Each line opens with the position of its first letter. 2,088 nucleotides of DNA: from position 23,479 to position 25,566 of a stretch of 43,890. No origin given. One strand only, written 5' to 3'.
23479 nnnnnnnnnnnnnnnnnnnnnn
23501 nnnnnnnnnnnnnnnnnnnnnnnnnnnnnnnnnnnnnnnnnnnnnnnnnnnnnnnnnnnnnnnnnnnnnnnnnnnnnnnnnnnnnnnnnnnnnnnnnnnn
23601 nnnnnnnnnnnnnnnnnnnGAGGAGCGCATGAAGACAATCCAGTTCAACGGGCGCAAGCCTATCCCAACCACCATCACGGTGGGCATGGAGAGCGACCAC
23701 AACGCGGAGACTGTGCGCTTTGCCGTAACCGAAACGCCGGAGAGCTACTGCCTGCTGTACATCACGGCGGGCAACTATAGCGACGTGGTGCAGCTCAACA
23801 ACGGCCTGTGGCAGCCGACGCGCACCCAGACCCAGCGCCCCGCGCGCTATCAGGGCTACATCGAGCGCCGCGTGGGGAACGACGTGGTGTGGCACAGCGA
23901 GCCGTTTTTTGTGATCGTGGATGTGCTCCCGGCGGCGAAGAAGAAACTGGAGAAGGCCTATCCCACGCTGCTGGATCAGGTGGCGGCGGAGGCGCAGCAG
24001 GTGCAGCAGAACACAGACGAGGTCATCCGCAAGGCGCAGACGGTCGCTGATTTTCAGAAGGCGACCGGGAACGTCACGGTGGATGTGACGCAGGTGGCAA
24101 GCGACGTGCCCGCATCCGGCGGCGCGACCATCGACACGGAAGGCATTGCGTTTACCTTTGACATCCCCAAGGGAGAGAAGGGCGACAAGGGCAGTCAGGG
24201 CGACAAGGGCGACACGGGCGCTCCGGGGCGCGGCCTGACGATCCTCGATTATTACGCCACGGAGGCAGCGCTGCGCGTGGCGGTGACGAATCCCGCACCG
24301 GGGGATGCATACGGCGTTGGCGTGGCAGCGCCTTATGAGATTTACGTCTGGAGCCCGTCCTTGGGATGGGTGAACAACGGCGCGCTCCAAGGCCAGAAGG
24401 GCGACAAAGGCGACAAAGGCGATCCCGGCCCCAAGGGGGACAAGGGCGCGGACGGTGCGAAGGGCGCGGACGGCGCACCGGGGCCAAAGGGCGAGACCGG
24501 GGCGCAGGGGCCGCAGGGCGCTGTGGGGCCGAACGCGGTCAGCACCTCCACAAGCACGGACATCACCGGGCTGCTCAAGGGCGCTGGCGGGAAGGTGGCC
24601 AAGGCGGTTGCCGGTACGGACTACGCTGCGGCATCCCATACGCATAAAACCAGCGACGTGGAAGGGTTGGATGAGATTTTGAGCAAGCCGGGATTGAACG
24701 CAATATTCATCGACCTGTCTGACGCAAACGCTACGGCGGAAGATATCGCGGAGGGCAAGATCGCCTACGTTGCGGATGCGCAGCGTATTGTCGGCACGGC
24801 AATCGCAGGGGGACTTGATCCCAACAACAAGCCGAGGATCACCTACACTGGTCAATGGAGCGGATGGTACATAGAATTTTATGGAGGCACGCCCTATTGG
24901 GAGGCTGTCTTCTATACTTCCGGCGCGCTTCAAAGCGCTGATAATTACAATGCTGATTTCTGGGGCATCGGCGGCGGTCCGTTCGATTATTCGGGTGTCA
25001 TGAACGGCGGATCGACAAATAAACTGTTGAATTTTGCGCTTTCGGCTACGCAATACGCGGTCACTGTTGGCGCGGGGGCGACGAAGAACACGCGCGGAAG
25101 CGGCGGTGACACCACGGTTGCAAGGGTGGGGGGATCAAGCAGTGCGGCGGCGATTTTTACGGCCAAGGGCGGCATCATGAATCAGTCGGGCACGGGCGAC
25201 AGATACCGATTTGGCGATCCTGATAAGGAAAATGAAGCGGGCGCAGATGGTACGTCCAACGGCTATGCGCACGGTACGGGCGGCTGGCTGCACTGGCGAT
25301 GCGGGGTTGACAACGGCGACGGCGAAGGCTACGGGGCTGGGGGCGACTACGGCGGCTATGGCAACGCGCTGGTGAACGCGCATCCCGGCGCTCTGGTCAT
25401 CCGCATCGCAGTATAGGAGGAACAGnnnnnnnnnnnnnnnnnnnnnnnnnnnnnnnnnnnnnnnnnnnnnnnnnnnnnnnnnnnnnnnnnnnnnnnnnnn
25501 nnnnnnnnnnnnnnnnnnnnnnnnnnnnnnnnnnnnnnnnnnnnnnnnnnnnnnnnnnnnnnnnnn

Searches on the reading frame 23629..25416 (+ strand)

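Call 83: search_protein_families(library=pfam, proteins=[window:23629-25416:+], max_evalue=0.001)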
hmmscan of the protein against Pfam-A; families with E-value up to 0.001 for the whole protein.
window:23629-25416:+ (595 aa): 1 family
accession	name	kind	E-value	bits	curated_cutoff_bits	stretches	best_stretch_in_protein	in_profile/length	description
PF01391.23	Collagen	-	6.3e-08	32.7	27.2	1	255-301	10-56/60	Collagen triple helix repeat (20 copies)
